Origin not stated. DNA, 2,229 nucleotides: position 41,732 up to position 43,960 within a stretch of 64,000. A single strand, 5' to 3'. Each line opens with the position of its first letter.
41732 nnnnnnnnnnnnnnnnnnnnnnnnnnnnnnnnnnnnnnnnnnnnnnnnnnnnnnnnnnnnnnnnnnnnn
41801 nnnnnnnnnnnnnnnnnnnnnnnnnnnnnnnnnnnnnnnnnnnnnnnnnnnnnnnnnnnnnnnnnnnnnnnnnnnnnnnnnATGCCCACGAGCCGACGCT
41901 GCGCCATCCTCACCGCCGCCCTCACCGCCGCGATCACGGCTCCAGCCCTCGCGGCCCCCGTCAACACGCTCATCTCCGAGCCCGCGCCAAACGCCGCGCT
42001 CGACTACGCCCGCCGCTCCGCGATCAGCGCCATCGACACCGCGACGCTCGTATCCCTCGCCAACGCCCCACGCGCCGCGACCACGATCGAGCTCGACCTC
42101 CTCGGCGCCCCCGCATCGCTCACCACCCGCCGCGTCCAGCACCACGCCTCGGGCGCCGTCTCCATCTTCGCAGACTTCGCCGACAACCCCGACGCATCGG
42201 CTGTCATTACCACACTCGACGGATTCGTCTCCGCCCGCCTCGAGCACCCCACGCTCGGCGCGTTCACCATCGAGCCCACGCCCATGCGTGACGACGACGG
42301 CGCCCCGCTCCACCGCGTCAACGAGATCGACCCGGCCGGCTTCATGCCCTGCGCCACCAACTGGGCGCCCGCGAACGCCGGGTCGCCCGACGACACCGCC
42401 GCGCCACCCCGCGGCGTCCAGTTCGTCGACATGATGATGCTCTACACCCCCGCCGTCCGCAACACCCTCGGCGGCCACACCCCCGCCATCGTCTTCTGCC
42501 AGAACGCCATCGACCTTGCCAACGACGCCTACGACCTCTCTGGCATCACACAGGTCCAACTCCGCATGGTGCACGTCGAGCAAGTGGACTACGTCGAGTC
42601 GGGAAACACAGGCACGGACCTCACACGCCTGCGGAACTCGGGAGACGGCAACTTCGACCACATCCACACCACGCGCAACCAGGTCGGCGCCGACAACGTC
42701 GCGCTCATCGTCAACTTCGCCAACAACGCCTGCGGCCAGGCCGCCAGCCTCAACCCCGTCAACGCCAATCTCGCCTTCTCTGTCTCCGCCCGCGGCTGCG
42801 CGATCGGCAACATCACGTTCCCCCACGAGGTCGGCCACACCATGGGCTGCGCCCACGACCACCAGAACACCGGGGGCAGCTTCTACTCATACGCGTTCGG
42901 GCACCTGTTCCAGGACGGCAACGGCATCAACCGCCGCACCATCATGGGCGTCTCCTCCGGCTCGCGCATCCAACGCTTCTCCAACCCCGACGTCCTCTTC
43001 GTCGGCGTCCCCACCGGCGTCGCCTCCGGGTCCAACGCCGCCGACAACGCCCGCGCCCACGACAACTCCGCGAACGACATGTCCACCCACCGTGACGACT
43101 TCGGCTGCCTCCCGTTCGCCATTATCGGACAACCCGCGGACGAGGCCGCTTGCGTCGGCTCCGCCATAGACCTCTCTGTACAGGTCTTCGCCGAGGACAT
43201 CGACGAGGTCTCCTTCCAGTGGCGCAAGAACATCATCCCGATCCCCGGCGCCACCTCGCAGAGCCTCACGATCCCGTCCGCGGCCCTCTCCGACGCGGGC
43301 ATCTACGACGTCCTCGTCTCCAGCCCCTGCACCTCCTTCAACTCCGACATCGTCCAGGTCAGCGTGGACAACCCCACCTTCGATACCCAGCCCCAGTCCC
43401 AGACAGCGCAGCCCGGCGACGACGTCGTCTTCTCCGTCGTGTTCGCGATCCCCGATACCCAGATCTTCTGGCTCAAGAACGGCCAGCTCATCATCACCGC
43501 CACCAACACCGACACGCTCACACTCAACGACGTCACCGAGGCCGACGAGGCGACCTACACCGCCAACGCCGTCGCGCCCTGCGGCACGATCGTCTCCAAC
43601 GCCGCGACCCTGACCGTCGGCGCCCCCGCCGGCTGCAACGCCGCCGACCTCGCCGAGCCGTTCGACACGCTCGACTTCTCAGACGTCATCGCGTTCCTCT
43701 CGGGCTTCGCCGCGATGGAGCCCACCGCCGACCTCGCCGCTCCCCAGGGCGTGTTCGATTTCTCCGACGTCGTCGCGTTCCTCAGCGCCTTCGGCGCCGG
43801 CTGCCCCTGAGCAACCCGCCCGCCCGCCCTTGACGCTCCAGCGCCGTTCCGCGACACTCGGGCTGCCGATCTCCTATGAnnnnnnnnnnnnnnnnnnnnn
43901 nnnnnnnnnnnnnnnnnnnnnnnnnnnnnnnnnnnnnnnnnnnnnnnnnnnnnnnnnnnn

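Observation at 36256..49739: Eight consecutive genes (11 in the window) share one C-terminal Cys-bracketed dockerin-like module on unrelated secreted heads, with no cohesin partner visible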

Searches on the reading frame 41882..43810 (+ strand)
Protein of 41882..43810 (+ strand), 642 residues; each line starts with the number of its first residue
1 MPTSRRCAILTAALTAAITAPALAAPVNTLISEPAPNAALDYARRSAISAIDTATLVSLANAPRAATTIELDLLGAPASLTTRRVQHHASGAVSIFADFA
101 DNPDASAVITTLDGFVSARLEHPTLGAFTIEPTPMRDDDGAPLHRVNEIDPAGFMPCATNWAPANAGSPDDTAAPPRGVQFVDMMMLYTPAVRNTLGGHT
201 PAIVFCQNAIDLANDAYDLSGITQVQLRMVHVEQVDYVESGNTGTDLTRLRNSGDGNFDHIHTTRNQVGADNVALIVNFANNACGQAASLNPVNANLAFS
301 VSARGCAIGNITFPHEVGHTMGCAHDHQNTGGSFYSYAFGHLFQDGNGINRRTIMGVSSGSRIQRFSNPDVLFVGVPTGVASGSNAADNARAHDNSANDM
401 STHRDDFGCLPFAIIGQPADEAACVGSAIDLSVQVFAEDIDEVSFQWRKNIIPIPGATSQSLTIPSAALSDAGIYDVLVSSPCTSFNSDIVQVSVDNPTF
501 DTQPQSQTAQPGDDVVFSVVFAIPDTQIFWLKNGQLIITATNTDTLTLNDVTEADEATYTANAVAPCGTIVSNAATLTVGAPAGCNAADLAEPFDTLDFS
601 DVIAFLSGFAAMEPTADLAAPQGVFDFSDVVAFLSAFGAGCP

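Call 7: search_protein_families(library=ncbifam, proteins=[window:41882-43810:+], max_evalue=0.01)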
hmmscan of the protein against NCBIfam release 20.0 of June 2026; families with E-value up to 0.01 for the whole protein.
window:41882-43810:+ (642 aa): 3 families
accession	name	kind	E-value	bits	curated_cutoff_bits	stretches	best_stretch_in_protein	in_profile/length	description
NF052434.1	Mep72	equivalog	2.1e-21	76.1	645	1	182-400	2-228/573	biofilm-associated metzincin protease Mep72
NF033511.1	metallo_CpaA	exception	8.4e-15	54.1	750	1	180-402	378-573/575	metalloendopeptidase CpaA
NF041540.1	dockerin_GC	domain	4.2e-10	39.9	29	1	587-641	2-67/67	GC-type dockerin domain-anchored protein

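Call 8: search_protein_families(library=pfam, proteins=[window:41882-43810:+], max_evalue=0.01)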
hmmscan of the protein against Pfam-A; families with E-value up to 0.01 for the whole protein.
window:41882-43810:+ (642 aa): 8 families
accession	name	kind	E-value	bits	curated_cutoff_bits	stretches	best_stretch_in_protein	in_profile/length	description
PF13688.12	Reprolysin_5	-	5.6e-14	53.3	27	1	182-367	5-196/196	Metallo-peptidase family M12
PF13927.12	Ig_3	-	1.7e-12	48.1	30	1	498-562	2-75/78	Immunoglobulin domain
PF07679.22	I-set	-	3.6e-12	46.6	23.7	1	498-579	1-90/90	Immunoglobulin I-set domain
PF13583.11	Reprolysin_4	-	1.3e-11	45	22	1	205-374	28-192/203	Metallo-peptidase family M12B Reprolysin-like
PF13582.12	Reprolysin_3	-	5e-10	40.4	22.4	1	207-326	5-123/123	Metallo-peptidase family M12B Reprolysin-like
PF13895.12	Ig_2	-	1.1e-05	26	27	0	442-491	28-75/79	Immunoglobulin domain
PF07686.23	V-set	-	0.0031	18.1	26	0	455-495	68-108/109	Immunoglobulin V-set domain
PF00047.31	ig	-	0.0038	17.9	21.8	0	519-562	17-69/81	Immunoglobulin domain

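Call 38: find_encoding_contigs(protein=window:41882-43810:+, flank=10000, max_places=4)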
Protein window:41882-43810:+ (642 aa): no gene with exactly this product is on record in the collection.

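Call 56: list_cluster_members(proteins=[window:41882-43807:+, window:40699-41757:+, window:47021-48325:+, window:61410-62906:+, window:43934-46912:+])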
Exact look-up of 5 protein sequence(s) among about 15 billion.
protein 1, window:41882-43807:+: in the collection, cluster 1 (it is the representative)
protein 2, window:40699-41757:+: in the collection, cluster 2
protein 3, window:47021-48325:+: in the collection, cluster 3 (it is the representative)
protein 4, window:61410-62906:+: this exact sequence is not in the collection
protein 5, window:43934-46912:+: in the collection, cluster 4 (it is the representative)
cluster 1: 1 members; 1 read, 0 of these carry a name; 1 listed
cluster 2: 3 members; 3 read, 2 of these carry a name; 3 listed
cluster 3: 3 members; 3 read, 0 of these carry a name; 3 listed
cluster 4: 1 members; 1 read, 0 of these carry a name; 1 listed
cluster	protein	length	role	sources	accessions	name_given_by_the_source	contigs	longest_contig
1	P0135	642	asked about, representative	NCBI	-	-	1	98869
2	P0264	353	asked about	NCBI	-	-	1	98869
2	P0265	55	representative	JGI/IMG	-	hypothetical protein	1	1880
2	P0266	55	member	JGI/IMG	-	hypothetical protein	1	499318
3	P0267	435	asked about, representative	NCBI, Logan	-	-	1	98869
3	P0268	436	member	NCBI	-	-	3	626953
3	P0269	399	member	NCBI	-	-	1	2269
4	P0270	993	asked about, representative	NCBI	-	-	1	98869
